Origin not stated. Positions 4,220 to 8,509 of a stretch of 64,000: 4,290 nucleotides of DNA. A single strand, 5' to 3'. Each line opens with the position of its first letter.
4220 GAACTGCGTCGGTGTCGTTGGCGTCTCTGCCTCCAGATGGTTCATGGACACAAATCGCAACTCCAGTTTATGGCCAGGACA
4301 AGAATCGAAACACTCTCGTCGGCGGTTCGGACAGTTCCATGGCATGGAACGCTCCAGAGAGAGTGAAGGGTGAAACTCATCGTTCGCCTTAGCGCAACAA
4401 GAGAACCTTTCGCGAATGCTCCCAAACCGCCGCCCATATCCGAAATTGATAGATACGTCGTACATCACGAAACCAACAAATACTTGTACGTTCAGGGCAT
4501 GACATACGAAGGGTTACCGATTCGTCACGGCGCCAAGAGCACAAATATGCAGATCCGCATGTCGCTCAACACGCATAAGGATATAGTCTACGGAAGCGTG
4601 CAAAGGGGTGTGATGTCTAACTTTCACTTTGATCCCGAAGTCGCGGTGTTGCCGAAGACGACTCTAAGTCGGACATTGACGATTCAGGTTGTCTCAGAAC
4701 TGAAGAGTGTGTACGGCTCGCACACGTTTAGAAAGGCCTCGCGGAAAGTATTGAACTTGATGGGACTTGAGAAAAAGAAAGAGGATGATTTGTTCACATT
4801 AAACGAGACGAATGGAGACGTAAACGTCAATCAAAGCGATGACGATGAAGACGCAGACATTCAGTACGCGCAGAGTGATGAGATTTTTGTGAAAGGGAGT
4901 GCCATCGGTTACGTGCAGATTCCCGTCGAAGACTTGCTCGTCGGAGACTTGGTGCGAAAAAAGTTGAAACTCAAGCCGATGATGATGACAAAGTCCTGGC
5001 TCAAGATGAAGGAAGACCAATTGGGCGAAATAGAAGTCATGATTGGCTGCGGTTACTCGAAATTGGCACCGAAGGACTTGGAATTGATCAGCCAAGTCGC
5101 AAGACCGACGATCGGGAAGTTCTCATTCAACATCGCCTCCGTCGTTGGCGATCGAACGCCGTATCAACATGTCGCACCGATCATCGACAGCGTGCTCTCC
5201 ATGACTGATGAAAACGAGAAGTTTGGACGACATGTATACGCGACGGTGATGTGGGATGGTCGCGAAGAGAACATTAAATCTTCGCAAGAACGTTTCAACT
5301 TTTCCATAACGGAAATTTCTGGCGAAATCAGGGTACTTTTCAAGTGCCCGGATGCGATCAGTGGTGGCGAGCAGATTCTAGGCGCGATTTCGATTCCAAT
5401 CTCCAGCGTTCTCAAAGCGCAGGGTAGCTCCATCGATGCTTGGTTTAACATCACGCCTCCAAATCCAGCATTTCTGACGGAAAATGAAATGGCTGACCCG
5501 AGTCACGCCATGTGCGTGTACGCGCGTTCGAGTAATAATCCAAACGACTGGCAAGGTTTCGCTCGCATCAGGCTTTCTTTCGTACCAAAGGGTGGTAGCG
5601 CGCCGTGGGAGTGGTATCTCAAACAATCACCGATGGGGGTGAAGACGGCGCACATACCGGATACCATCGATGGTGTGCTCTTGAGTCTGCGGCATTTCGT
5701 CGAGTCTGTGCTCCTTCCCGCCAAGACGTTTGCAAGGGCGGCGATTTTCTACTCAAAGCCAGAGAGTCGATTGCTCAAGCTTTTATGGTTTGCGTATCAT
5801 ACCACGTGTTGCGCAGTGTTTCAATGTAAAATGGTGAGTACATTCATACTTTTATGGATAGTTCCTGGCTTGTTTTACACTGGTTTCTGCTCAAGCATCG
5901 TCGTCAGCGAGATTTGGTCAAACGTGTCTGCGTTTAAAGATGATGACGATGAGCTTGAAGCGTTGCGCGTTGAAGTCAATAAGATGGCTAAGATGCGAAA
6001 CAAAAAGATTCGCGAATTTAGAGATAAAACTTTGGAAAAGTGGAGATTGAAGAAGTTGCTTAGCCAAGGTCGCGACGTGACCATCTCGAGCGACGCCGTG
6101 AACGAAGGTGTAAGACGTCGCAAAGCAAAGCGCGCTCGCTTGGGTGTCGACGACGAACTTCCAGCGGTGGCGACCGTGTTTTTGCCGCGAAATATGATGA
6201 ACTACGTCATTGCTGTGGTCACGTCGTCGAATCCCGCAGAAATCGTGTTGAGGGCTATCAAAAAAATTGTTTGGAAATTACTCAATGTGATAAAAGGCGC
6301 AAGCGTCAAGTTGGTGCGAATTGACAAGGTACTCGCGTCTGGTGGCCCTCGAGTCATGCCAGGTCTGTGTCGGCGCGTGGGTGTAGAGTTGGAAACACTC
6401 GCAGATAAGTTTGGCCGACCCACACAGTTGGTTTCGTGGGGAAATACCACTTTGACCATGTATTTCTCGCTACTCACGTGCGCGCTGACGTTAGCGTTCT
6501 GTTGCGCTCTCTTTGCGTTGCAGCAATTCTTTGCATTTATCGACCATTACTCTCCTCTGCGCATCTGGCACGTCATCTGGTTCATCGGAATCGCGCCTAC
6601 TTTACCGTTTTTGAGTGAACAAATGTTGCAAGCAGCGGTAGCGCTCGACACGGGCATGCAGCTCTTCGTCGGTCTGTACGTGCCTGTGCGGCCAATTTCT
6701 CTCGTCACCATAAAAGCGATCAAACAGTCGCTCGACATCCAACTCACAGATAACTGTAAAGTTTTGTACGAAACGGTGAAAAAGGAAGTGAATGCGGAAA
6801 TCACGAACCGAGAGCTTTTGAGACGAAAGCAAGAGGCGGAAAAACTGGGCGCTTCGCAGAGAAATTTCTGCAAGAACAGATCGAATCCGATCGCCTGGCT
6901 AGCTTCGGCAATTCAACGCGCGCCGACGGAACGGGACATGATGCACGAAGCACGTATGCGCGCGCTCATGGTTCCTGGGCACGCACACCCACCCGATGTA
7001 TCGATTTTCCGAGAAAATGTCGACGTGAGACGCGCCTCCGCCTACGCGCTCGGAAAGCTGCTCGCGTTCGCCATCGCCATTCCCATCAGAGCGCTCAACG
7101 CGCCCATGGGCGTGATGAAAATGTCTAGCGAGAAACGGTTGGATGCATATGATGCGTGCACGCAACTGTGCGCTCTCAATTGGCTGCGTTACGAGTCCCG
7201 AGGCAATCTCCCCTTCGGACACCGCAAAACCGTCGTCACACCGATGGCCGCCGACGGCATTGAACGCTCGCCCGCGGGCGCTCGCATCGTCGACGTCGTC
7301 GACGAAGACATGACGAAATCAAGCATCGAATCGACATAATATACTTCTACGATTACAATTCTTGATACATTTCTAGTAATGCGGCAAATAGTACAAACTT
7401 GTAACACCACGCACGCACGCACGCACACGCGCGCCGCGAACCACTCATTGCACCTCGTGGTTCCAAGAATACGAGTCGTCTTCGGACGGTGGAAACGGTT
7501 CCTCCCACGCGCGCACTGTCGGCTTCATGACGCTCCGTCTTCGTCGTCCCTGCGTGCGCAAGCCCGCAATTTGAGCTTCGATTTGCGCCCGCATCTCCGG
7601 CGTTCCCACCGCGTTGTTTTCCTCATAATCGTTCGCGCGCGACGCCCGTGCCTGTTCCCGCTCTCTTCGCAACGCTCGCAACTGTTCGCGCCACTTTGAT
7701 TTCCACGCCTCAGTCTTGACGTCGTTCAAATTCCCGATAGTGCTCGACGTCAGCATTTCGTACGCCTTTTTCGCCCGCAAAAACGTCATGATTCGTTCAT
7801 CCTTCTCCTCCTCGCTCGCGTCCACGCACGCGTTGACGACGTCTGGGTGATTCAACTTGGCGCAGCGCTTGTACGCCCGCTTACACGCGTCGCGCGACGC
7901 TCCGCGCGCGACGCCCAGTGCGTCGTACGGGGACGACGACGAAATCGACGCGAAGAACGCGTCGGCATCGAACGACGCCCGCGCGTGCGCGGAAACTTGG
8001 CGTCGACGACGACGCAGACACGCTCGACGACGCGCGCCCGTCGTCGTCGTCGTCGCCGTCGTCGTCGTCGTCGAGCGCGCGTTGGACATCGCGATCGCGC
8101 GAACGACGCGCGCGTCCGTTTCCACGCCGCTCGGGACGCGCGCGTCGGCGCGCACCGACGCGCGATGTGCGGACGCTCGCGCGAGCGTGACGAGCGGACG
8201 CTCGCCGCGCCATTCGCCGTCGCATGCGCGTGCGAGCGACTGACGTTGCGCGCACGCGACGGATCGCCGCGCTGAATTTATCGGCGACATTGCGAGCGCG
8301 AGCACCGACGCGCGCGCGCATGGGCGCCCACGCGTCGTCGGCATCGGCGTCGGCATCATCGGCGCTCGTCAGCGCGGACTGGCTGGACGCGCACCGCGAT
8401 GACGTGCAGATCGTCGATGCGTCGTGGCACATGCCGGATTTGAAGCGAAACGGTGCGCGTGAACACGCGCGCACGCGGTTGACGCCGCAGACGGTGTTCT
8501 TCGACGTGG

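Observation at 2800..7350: Lower-GC compositional islands embedded in a 65-68% GC background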

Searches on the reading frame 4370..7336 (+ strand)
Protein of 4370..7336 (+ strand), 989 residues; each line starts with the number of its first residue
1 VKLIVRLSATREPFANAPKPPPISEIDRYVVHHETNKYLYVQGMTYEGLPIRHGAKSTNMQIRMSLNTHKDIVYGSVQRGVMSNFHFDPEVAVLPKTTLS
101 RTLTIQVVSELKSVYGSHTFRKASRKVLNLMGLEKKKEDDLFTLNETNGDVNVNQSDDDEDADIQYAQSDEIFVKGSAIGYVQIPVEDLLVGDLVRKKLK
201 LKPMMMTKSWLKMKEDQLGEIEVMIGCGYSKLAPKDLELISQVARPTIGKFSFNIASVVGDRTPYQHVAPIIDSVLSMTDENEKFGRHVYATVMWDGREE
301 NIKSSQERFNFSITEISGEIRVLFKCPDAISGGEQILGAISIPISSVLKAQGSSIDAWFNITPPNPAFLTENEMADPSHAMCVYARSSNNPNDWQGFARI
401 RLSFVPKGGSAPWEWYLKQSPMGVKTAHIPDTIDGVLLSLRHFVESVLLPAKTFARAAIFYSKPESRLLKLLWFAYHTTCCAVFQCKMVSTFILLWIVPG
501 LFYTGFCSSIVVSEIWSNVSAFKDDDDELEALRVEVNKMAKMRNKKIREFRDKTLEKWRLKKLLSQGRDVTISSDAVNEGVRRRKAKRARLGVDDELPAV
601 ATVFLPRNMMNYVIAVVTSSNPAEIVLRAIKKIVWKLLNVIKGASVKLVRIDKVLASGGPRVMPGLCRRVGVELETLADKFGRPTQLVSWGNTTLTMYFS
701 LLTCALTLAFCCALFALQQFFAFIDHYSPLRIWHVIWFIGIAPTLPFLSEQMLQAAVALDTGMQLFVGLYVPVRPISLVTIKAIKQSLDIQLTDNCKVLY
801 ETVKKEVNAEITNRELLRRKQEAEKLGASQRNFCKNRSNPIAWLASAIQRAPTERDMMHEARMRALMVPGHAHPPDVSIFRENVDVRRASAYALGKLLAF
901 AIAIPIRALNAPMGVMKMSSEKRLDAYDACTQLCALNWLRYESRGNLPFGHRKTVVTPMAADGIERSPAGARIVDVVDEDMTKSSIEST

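Call 5: search_protein_families(library=pfam, proteins=[window:4370-7336:+], max_evalue=0.01)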
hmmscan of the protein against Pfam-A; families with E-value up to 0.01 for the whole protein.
window:4370-7336:+ (989 aa): 0 families

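Call 8: find_homologous_proteins(query=window:4370-7336:+)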
Query window:4370-7336:+ (989 aa): 11 proteins with E <= 0.001 among 8000 candidates.
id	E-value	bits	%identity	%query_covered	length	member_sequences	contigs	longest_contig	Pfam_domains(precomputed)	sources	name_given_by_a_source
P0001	0.0e+0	2212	98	100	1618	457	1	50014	PF00168.37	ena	-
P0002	0.0e+0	1964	87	100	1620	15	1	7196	PF00168.37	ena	-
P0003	0.0e+0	1194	53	99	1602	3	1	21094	PF00168.37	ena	-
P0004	0.0e+0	1175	53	99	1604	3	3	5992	PF00168.37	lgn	-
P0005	0.0e+0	1149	53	97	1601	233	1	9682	PF00168.37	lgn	-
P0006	0.0e+0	1115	49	99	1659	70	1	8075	PF00168.37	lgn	-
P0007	0.0e+0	1115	49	99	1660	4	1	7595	PF00168.37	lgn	-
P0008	0.0e+0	1106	52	97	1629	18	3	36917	PF00168.37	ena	-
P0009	7.8e-296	1002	47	98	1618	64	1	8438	PF00168.37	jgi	jgi:hypothetical protein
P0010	2.2e-292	990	47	98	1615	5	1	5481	PF00168.37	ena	-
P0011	1.1e-283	962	45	96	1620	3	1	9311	PF00168.37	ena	-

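Call 11: find_encoding_contigs(protein=P0001, flank=10000, max_places=4)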
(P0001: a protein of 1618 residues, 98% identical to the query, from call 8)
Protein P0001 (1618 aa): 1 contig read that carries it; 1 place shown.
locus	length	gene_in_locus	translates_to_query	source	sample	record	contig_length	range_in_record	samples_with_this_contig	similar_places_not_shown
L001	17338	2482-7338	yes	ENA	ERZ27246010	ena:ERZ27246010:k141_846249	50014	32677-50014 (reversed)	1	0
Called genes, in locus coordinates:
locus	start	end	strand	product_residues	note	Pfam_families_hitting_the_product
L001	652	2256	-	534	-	-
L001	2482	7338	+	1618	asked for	PF00168:C2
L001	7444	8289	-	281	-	PF00226:DnaJ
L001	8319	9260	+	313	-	PF00581:Rhodanese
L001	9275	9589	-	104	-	-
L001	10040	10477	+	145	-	PF00334:NDK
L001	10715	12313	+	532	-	-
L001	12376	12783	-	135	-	-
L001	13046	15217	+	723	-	PF03109:ABC1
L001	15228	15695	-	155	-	PF02580:Tyr_Deacylase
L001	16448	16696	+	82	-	PF01780:Ribosomal_L37ae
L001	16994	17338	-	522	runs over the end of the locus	PF09273:Rubis-subs-bind (weak)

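Call 12: find_encoding_contigs(protein=P0003, flank=10000, max_places=4)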
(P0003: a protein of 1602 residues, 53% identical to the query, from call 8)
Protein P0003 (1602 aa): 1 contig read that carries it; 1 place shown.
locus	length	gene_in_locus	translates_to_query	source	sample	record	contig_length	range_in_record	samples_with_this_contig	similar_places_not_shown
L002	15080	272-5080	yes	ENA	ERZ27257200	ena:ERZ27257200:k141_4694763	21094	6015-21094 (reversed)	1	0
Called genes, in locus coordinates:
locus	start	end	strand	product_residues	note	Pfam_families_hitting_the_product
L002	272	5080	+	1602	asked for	PF00168:C2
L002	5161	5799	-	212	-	PF00226:DnaJ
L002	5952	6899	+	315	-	PF00581:Rhodanese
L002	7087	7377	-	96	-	-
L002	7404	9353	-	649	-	PF03351:DOMON, PF01082:Cu2_monooxygen, PF03712:Cu2_monoox_C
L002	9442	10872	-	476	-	PF00069:Pkinase, PF06293:Kdo (weak), PF07714:PK_Tyr_Ser-Thr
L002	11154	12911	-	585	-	PF16575:CLP1_P, PF25467:NOL9_C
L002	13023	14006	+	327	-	PF21948:LplA-B_cat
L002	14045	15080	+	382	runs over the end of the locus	PF02678:Pirin, PF05726:Pirin_C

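Call 19: find_encoding_contigs(protein=P0008, flank=10000, max_places=3)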
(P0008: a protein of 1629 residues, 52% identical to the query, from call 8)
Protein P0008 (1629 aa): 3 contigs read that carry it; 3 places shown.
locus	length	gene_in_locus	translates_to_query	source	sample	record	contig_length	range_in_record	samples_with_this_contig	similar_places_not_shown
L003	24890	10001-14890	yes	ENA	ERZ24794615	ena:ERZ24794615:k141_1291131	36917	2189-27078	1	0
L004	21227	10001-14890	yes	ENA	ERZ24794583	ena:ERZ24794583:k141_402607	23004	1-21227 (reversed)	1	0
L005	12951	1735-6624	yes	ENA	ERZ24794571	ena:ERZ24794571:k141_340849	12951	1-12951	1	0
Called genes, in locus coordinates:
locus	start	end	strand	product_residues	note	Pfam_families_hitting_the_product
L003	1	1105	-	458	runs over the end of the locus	PF00856:SET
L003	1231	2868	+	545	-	-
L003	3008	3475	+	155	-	PF02580:Tyr_Deacylase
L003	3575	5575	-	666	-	PF03109:ABC1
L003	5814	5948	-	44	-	-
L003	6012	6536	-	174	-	PF01780:Ribosomal_L37ae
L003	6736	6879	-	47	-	-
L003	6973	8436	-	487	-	PF09273:Rubis-subs-bind (faint)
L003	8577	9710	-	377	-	PF02729:OTCace_N, PF00185:OTCace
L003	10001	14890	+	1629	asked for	PF00168:C2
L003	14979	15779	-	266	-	PF00226:DnaJ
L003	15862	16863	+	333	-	PF00581:Rhodanese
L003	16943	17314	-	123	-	-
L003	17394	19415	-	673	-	PF03351:DOMON, PF01082:Cu2_monooxygen, PF03712:Cu2_monoox_C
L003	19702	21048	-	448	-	PF00069:Pkinase, PF07714:PK_Tyr_Ser-Thr, PF06293:Kdo (weak)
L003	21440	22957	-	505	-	PF16575:CLP1_P, PF25467:NOL9_C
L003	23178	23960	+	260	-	PF21948:LplA-B_cat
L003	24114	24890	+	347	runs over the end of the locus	PF02678:Pirin, PF05726:Pirin_C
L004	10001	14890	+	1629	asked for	PF00168:C2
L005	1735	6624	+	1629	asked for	PF00168:C2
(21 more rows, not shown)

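Call 20: find_encoding_contigs(protein=P0011, flank=10000, max_places=3)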
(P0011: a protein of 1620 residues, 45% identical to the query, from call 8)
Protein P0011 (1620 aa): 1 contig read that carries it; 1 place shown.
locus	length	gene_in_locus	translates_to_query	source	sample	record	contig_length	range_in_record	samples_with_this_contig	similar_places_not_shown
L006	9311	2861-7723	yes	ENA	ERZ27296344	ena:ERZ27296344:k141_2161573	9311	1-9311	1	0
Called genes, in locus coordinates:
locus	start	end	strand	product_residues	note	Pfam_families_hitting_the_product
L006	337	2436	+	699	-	PF07714:PK_Tyr_Ser-Thr (faint), PF00069:Pkinase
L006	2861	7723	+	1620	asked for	PF00168:C2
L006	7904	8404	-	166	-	PF03946:Ribosomal_L11_N, PF00298:Ribosomal_L11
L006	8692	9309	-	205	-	?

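Call 51: search_solved_structures(query=A1, max_evalue=0.01)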
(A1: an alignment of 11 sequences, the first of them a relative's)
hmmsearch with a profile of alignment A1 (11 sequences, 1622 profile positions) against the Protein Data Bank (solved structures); distinct sequences matched with E-value up to 0.01: 99 (the best 60 are shown).
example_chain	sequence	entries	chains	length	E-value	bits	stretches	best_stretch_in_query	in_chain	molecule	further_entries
6ank_A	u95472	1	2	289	9.7e-27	96.1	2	328-420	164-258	Synaptotagmin-7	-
2r83_A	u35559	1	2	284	3.2e-24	87.7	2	331-452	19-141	Synaptotagmin-1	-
5kj7_E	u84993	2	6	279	4.8e-24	87.1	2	331-452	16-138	Synaptotagmin-1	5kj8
5w5c_F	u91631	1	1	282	5e-24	87.1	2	331-452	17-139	Synaptotagmin-1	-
5ccg_E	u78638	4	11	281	5e-24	87.1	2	331-452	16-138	Synaptotagmin-1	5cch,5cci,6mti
3hn8_A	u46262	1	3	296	8.5e-19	69.7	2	330-419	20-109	Synaptotagmin-3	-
1dqv_A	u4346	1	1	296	8.6e-19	69.7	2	330-419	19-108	SYNAPTOTAGMIN III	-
9qls_A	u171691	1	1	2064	9.2e-16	59.7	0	394-428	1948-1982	Dysferlin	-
9b8k_A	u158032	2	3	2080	1.1e-15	59.4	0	394-428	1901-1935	Dysferlin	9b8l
9h6x_D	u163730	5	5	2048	1.6e-14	55.6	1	345-434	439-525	Myoferlin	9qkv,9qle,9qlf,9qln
2uzp_A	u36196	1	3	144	4.1e-14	54.2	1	324-425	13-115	PROTEIN KINASE C GAMMA TYPE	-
8fam_A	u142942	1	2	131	7.6e-14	53.3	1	333-430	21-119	Synaptotagmin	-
8faf_A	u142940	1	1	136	9.3e-14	53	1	333-429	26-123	Synaptotagmin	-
1rsy_A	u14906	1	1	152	1e-13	52.9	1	329-426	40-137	SYNAPTOTAGMIN I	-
5t0r_A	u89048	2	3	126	1.2e-13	52.6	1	331-426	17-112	Synaptotagmin-1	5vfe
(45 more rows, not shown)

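Call 52: search_protein_families(library=pfam, proteins=[P0001, P0003, P0011], max_evalue=0.1)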
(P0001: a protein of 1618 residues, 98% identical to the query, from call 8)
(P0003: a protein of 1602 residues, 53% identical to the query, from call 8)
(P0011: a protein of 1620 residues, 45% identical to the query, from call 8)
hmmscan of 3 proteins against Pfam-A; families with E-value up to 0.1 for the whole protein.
P0001 (1618 aa): 1 family
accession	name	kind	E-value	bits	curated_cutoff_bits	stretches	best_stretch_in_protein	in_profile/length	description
PF00168.36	C2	-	1.5e-37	128.4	22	3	325-422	3-93/104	C2 domain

P0003 (1602 aa): 2 families
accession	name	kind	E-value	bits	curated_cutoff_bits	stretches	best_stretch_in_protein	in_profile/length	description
PF00168.36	C2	-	1.8e-39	134.6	22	3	294-387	3-93/104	C2 domain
PF12452.13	DUF3685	-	0.02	15.1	25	1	1109-1161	51-103/192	Protein of unknown function (DUF3685)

P0011 (1620 aa): 2 families
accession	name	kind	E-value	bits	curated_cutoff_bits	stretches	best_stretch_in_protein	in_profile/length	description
PF00168.36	C2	-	1.9e-34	118.5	22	2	358-452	5-96/104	C2 domain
PF21946.1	LppM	-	0.091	13.4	27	0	644-736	3-102/153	LppM domain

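Call 59: find_related_loci(query=A1, collection=metagenome_contigs, flank=10000)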
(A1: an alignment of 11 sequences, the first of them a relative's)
Query A1 (1618 aa) in metagenome_contigs; peptide patterns used: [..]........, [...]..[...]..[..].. (x = any residue, [..] = any of these).
116 stretches matched a pattern; 32 encode a relative of the query (tblastn E <= 1e-3); 32 distinct loci.
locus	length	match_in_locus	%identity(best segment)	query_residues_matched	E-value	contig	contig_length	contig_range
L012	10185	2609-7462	100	1-1618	0e+0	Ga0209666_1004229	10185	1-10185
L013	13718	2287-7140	99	1-1618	0e+0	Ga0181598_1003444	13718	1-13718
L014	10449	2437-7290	99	1-1618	0e+0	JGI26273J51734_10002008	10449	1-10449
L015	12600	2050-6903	99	1-1618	0e+0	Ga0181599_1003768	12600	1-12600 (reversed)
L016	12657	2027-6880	99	1-1618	0e+0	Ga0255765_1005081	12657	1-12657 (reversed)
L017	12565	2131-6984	99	1-1618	0e+0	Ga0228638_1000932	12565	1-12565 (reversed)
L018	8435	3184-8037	86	1-1616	0e+0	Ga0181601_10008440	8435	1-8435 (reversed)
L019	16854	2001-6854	98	1-1618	0e+0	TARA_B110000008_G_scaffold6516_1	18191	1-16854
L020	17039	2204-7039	98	1-1618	0e+0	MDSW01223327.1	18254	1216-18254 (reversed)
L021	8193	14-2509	98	787-1618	0e+0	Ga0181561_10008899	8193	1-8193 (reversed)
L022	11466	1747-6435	52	34-1612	0e+0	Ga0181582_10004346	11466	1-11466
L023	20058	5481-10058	51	45-1593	0e+0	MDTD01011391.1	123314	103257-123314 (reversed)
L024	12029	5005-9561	51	57-1593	0e+0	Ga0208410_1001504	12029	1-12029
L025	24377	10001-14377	52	123-1585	0e+0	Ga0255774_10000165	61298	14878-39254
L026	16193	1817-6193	52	123-1585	0e+0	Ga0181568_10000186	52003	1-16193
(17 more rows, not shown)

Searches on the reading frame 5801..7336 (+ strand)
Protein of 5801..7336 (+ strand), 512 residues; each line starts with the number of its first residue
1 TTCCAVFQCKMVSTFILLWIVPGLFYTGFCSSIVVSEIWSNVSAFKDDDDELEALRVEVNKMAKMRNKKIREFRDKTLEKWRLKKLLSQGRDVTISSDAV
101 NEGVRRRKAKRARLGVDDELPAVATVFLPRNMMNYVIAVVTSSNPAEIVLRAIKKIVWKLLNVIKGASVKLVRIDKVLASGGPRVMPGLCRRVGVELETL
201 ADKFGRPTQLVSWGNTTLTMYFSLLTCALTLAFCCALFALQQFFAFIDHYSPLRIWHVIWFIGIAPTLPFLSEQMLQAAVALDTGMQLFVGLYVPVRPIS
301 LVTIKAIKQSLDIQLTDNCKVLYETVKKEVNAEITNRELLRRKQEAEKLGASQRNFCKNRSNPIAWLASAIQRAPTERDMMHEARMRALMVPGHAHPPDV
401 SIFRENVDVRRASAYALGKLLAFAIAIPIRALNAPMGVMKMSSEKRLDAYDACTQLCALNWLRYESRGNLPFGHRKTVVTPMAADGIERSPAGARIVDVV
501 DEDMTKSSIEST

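Call 26: search_protein_families(library=pfam, proteins=[window:5801-7336:+], max_evalue=0.1)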
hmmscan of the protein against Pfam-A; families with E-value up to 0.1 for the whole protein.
window:5801-7336:+ (512 aa): 0 families

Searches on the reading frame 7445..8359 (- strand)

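Call 5: search_protein_families(library=pfam, proteins=[window:7445-8359:-], max_evalue=0.01)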
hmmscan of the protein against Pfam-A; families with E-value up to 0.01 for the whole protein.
window:7445-8359:- (304 aa): 1 family
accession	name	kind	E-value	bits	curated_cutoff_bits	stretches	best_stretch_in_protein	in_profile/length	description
PF00226.36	DnaJ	-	5.2e-09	36.5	27.8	1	144-205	2-55/63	DnaJ domain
